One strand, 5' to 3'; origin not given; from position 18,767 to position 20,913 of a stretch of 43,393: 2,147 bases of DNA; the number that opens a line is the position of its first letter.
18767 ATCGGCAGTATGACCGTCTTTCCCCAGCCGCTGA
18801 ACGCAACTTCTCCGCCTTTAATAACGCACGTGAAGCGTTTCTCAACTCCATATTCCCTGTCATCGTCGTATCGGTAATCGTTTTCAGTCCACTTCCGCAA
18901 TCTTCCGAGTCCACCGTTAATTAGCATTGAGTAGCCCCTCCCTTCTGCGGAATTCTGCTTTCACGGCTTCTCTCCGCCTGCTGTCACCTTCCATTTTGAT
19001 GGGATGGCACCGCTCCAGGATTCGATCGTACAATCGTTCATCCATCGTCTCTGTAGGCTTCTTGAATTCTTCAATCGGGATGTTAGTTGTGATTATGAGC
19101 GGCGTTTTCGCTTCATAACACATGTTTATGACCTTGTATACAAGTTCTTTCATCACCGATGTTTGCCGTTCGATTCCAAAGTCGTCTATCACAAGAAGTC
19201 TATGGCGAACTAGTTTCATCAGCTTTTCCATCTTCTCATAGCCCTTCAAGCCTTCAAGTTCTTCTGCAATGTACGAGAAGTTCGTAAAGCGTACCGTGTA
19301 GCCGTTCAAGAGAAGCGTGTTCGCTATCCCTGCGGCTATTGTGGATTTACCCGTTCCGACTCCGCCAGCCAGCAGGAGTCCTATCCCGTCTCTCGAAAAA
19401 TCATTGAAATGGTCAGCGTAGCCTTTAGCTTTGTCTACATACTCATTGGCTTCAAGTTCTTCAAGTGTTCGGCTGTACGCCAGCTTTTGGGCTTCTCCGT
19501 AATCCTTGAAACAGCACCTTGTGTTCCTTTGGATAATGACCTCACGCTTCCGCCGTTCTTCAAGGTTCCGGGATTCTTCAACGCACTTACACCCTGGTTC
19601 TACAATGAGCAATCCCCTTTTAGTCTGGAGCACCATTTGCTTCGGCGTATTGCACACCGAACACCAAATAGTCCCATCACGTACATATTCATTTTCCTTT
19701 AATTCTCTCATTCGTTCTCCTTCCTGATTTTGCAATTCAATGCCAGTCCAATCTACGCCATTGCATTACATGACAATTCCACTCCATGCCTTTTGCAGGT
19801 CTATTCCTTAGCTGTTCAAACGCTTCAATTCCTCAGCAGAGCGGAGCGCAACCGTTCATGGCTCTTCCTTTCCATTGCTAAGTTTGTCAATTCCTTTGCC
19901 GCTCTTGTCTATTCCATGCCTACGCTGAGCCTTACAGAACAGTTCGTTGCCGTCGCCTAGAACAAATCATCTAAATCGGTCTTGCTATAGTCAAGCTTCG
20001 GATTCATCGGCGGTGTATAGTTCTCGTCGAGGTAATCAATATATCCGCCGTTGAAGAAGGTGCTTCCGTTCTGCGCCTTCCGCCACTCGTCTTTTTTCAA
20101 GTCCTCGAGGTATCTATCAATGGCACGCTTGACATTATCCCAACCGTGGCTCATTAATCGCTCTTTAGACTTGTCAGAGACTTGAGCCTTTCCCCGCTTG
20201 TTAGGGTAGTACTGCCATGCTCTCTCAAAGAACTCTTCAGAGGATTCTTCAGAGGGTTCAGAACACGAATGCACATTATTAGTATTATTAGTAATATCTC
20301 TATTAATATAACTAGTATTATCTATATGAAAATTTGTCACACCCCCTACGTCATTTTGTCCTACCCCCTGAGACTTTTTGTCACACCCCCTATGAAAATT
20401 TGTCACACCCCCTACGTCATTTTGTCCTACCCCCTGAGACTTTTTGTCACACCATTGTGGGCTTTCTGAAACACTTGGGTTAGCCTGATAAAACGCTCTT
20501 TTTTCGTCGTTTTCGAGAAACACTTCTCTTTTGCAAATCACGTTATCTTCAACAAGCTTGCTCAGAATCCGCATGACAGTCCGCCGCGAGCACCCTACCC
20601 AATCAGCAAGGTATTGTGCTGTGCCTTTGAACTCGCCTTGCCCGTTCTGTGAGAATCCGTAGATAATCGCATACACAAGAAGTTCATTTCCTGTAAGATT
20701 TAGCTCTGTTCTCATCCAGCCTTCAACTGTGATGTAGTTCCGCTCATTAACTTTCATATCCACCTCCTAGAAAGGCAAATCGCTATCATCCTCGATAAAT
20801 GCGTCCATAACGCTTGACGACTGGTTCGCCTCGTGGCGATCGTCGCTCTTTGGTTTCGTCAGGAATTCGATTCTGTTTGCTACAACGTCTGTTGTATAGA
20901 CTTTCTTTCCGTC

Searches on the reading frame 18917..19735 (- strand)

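Call 12: search_protein_families(library=phrogs, proteins=[window:18917-19735:-], max_evalue=0.001)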
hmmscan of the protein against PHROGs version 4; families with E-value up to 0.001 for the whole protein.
window:18917-19735:- (272 aa): 7 families
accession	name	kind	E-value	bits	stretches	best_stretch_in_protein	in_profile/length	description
phrog_50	-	DNA, RNA and nucleotide metabolism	6.3e-47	161.9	1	7-261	258-517/570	DnaC-like helicase loader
phrog_3277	-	DNA, RNA and nucleotide metabolism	3.3e-32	112.6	1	116-259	9-158/168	DnaC-like helicase loader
phrog_27475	-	unknown function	1.2e-08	34.9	1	120-255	445-584/599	-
phrog_26922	-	DNA, RNA and nucleotide metabolism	1.9e-07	32.6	1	178-248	12-79/92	DnaC-like helicase loader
phrog_168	-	DNA, RNA and nucleotide metabolism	0.00027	21.7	1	119-269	44-177/314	clamp loader of DNA polymerase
phrog_2107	-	other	0.00086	20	0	121-163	7-47/201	thymidylate kinase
phrog_325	-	DNA, RNA and nucleotide metabolism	0.00086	18.7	0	46-148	413-522/986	Dda-like helicase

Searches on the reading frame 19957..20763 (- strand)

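Call 12: search_protein_families(library=phrogs, proteins=[window:19957-20763:-], max_evalue=0.001)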
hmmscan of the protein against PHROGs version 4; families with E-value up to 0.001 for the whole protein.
window:19957-20763:- (268 aa): 11 families
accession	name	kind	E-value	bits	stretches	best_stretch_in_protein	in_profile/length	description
phrog_270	-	DNA, RNA and nucleotide metabolism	2.8e-22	80.6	1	5-241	27-245/383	replication initiation protein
phrog_6969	-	unknown function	5.3e-19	69.8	1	9-93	5-89/216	-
phrog_16304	-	unknown function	5.7e-18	66.7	1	151-250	119-221/244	-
phrog_186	-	DNA, RNA and nucleotide metabolism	1.9e-11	45.2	1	3-220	15-214/308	DnaD-like helicase loader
phrog_428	-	DNA, RNA and nucleotide metabolism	2.3e-08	34.7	1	4-255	84-318/455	replication initiation protein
phrog_8102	-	DNA, RNA and nucleotide metabolism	2e-07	31.4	1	4-119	13-113/337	replication initiation protein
phrog_391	-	DNA, RNA and nucleotide metabolism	7.8e-07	30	1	16-195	8-184/298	replication initiation O-like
phrog_678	-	DNA, RNA and nucleotide metabolism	1.6e-05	25.6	1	11-174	61-196/346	replication initiation O-like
phrog_9474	-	DNA, RNA and nucleotide metabolism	4.2e-05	24.2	1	164-243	164-246/288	replication initiation protein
phrog_9327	-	DNA, RNA and nucleotide metabolism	0.00014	22.5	0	23-239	21-235/276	primosomal protein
phrog_19658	-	DNA, RNA and nucleotide metabolism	0.00019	22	1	14-232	8-224/283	replication initiation protein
